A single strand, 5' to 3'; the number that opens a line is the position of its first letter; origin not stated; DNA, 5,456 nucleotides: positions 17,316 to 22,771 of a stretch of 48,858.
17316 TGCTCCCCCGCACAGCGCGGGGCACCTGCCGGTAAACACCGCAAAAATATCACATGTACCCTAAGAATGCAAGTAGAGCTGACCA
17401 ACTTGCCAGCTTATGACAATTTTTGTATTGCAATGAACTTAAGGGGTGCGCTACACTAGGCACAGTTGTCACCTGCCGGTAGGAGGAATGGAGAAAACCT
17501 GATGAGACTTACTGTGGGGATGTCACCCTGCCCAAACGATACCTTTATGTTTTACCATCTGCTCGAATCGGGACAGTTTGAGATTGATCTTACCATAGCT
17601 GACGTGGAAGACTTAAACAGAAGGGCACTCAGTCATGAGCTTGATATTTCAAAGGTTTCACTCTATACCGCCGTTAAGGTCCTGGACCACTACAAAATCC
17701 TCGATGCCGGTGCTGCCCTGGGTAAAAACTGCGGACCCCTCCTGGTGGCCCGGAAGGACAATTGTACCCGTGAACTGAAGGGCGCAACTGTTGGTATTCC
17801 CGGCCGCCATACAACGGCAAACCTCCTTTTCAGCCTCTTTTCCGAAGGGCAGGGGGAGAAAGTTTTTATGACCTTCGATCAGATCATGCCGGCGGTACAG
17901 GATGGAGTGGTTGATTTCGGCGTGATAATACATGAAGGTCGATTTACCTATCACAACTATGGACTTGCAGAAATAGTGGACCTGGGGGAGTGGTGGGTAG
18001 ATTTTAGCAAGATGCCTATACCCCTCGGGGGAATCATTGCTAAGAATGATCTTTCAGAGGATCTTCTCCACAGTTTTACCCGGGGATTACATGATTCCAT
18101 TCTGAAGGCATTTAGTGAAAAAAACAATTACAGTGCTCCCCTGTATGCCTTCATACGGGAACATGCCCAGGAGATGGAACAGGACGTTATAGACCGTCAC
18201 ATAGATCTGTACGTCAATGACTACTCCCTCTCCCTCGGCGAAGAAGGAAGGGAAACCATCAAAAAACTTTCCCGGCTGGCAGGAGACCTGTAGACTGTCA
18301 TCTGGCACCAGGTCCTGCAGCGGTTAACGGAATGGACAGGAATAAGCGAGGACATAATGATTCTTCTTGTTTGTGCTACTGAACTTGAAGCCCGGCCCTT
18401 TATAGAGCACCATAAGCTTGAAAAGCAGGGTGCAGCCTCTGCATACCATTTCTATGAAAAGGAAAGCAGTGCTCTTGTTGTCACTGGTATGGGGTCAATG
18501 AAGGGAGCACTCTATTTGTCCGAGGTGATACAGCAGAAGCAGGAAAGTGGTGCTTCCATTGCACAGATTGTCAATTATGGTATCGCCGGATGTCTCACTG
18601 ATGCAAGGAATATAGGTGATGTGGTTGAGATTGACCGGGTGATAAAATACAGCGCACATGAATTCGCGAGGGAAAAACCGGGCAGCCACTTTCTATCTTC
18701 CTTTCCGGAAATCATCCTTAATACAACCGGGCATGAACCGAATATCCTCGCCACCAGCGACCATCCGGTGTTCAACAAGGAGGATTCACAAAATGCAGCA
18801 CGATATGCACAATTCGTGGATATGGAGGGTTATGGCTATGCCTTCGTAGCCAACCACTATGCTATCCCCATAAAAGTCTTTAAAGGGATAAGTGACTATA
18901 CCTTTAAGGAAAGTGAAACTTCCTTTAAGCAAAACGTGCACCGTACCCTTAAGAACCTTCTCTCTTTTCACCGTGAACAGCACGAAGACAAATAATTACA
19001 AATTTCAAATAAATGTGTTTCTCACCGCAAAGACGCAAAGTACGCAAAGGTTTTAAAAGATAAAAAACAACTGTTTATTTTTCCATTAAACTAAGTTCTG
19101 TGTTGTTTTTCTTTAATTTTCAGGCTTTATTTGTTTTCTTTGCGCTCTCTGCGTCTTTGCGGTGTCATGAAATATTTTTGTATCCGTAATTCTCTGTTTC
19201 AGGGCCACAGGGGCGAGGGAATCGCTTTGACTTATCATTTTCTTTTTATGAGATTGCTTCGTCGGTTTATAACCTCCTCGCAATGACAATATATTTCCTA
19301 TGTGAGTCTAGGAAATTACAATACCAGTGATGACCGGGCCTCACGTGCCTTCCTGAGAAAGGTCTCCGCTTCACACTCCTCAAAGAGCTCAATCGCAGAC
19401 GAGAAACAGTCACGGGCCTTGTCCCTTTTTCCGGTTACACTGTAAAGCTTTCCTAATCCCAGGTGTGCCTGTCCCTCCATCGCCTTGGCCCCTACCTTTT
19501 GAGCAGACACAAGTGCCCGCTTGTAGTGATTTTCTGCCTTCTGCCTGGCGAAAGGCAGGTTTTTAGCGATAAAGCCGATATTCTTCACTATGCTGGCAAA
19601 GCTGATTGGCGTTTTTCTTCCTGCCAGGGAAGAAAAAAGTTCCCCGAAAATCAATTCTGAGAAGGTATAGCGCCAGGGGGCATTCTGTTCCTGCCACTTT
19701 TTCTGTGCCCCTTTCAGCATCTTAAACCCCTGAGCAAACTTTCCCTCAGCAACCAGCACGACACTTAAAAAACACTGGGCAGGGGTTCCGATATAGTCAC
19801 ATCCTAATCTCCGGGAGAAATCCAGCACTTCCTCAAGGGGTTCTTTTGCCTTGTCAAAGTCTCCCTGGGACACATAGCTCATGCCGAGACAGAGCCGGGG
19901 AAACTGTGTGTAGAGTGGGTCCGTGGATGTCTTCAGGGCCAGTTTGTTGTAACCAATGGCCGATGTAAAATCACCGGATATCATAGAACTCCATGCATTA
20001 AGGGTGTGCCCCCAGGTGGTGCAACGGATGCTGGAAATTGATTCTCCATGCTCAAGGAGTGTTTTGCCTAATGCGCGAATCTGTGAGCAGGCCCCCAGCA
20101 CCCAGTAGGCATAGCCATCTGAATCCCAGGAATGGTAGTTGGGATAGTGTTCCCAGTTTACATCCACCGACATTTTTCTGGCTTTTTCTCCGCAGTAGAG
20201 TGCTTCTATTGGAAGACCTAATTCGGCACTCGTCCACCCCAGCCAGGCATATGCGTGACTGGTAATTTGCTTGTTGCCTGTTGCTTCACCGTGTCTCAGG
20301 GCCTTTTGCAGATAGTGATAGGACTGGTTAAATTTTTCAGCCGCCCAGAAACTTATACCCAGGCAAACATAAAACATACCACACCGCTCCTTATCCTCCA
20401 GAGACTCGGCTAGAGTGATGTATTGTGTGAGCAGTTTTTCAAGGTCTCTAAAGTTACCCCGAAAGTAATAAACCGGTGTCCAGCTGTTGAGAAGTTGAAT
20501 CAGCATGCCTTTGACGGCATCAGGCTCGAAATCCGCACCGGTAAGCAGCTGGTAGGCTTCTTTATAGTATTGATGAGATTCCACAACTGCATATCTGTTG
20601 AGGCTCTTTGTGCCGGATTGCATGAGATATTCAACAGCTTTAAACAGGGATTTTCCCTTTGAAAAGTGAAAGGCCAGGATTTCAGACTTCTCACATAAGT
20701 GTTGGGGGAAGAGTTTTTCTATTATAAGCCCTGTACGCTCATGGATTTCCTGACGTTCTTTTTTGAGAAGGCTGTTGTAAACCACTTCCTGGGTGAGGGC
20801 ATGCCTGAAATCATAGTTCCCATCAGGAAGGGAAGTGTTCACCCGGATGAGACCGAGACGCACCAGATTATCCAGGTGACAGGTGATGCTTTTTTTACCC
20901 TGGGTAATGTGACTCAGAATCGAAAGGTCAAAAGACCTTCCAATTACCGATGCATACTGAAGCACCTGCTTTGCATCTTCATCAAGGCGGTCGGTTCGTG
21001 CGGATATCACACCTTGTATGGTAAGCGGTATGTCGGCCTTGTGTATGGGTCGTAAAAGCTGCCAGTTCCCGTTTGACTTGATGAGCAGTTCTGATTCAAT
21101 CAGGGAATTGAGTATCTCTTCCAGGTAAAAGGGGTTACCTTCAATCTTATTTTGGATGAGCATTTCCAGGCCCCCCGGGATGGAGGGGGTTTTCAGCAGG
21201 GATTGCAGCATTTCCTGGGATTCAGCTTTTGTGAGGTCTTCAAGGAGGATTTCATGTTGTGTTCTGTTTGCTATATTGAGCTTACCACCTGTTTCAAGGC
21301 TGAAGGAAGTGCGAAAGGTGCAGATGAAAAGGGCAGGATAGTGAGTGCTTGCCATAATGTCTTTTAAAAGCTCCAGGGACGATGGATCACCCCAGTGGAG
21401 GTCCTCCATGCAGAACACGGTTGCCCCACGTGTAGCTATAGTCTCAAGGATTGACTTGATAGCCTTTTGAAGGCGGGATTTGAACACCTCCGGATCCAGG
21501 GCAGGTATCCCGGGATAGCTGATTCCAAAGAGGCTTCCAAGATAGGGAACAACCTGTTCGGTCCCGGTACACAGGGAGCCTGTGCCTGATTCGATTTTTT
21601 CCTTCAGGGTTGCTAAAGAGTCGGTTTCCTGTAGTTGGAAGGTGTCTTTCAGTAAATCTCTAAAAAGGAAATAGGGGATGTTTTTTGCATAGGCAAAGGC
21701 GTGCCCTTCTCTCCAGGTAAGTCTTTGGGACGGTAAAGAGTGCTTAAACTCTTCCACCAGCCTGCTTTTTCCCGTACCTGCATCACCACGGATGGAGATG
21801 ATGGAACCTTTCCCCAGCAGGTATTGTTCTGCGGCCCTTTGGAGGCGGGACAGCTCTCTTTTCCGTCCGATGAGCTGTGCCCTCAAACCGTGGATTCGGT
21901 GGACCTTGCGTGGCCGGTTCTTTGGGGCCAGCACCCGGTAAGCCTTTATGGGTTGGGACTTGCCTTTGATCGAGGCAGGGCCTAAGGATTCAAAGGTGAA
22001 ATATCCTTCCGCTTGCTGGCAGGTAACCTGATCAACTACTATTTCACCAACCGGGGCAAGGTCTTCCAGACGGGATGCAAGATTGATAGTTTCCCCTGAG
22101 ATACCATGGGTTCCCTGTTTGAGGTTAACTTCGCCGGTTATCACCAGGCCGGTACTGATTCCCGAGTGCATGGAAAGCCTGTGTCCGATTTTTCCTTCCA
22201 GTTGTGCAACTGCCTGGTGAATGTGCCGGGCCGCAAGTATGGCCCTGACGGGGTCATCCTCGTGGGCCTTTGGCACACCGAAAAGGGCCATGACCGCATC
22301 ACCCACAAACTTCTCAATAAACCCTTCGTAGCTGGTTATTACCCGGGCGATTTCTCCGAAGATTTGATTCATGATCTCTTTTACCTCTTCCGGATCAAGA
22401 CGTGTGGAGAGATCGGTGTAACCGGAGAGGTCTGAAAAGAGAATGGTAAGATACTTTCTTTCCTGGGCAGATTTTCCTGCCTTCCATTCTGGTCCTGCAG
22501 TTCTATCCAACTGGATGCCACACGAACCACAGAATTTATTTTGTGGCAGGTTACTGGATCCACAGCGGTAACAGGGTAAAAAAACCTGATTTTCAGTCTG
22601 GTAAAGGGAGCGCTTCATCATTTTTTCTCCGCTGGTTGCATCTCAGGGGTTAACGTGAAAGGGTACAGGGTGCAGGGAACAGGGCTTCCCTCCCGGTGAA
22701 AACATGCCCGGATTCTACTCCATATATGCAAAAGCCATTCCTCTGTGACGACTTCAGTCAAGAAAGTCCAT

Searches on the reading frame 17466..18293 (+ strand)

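Call 7: search_protein_families(library=pfam, proteins=[window:17466-18293:+], max_evalue=0.001)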
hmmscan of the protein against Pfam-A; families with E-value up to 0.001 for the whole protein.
window:17466-18293:+ (275 aa): 1 family
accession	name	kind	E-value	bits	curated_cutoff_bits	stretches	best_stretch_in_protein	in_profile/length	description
PF02621.19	VitK2_biosynth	-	5.5e-67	226.3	26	1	15-272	1-250/252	Menaquinone biosynthesis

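Call 79: search_protein_families(library=ncbifam, proteins=[window:17466-18293:+], max_evalue=1e-10)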
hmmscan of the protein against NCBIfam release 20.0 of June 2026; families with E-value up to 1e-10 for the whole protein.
window:17466-18293:+ (275 aa): 0 families

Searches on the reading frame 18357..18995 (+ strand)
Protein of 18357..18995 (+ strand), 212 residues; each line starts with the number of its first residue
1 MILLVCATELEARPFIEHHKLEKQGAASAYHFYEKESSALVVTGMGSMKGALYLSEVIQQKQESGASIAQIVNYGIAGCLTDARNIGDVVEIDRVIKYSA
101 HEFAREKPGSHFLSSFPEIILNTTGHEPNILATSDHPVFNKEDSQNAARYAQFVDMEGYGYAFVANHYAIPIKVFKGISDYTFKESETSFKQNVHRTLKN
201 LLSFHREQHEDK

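Call 7: search_protein_families(library=pfam, proteins=[window:18357-18995:+], max_evalue=0.001)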
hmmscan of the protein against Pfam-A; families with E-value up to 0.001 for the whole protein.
window:18357-18995:+ (212 aa): 1 family
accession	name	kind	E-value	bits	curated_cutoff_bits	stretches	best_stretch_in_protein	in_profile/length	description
PF01048.26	PNP_UDP_1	-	2.9e-16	60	25.1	1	2-197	2-220/233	Phosphorylase superfamily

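Call 79: search_protein_families(library=ncbifam, proteins=[window:18357-18995:+], max_evalue=1e-10)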
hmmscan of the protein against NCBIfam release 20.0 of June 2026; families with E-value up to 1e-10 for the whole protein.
window:18357-18995:+ (212 aa): 3 families
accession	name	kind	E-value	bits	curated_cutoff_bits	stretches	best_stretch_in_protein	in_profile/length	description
NF004168.0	PRK05634.1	equivalog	1.4e-20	73.8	129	1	36-204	21-180/185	nucleosidase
TIGR03664.1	fut_nucase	equivalog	7.5e-14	52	124.7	0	2-96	1-90/228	futalosine hydrolase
NF004079.0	PRK05584.1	equivalog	4.2e-11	42.8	169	0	131-196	146-214/232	5'-methylthioadenosine/adenosylhomocysteine nucleosidase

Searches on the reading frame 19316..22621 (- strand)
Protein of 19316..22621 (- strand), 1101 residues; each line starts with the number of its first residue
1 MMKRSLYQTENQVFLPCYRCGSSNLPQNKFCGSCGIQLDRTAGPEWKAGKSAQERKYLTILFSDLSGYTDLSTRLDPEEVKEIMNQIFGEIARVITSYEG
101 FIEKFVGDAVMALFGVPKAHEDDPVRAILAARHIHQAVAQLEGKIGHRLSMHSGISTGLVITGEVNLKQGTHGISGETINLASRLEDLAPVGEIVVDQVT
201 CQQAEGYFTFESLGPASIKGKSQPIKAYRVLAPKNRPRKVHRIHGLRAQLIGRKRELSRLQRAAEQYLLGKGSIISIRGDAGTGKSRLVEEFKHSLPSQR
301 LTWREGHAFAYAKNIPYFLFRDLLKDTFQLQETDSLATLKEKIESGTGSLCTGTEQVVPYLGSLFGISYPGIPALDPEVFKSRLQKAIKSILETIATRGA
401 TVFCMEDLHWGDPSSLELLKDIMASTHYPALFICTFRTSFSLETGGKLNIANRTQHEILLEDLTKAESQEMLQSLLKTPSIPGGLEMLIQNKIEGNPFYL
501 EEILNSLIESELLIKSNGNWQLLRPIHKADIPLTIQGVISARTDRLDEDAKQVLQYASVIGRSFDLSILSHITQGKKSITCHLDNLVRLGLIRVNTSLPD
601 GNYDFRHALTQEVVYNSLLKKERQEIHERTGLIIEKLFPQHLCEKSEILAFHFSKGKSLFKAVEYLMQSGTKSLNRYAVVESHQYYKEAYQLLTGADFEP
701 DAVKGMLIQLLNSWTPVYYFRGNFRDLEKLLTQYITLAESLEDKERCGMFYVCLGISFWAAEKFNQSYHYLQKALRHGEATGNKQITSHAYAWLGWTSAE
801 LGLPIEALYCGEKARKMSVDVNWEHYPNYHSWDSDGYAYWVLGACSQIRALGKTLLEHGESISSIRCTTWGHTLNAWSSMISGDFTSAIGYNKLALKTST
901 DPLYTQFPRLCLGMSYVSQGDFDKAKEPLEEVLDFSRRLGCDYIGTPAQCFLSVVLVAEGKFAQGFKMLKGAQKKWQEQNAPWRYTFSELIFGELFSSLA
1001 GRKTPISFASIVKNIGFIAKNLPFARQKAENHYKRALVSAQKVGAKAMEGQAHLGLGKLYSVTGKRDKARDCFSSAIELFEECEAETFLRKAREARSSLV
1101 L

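Call 7: search_protein_families(library=pfam, proteins=[window:19316-22621:-], max_evalue=0.001)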
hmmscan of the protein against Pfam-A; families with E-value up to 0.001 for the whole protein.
window:19316-22621:- (1101 aa): 12 families
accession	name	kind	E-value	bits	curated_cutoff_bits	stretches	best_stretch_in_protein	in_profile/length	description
PF00211.25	Guanylate_cyc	-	6.4e-22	78.5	21.9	1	53-228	4-179/183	Adenylate and Guanylate cyclase catalytic domain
PF13191.12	AAA_16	-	2.3e-21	77.5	32.6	1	249-426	1-159/167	AAA ATPase domain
PF13424.12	TPR_12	-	6.2e-14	52.4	30.1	1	1027-1082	20-77/77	Tetratricopeptide repeat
PF00515.34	TPR_1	-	7.5e-11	41.8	27.8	0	1051-1082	2-33/34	Tetratricopeptide repeat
PF07719.23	TPR_2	-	7.6e-11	41.7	27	0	1051-1082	2-33/34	Tetratricopeptide repeat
PF17874.7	TPR_MalT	-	4.8e-10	39.7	45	0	651-794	28-167/336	MalT-like TPR region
PF09976.15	TPR_21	-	1.7e-06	28.4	25.5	0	901-975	71-142/193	Tetratricopeptide repeat-like domain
PF13181.12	TPR_8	-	1e-05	25.8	25.7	0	912-934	7-29/34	Tetratricopeptide repeat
PF13428.12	TPR_14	-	0.00023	22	23.5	0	1052-1092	3-42/44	Tetratricopeptide repeat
PF13401.12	AAA_22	-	0.00024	21.9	27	1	273-430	6-118/130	AAA domain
PF13174.12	TPR_6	-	0.00026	21.9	26.3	0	912-933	6-27/33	Tetratricopeptide repeat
PF10602.15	RPN7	-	0.00066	19.8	29.6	0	703-774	68-139/174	26S proteasome subunit RPN7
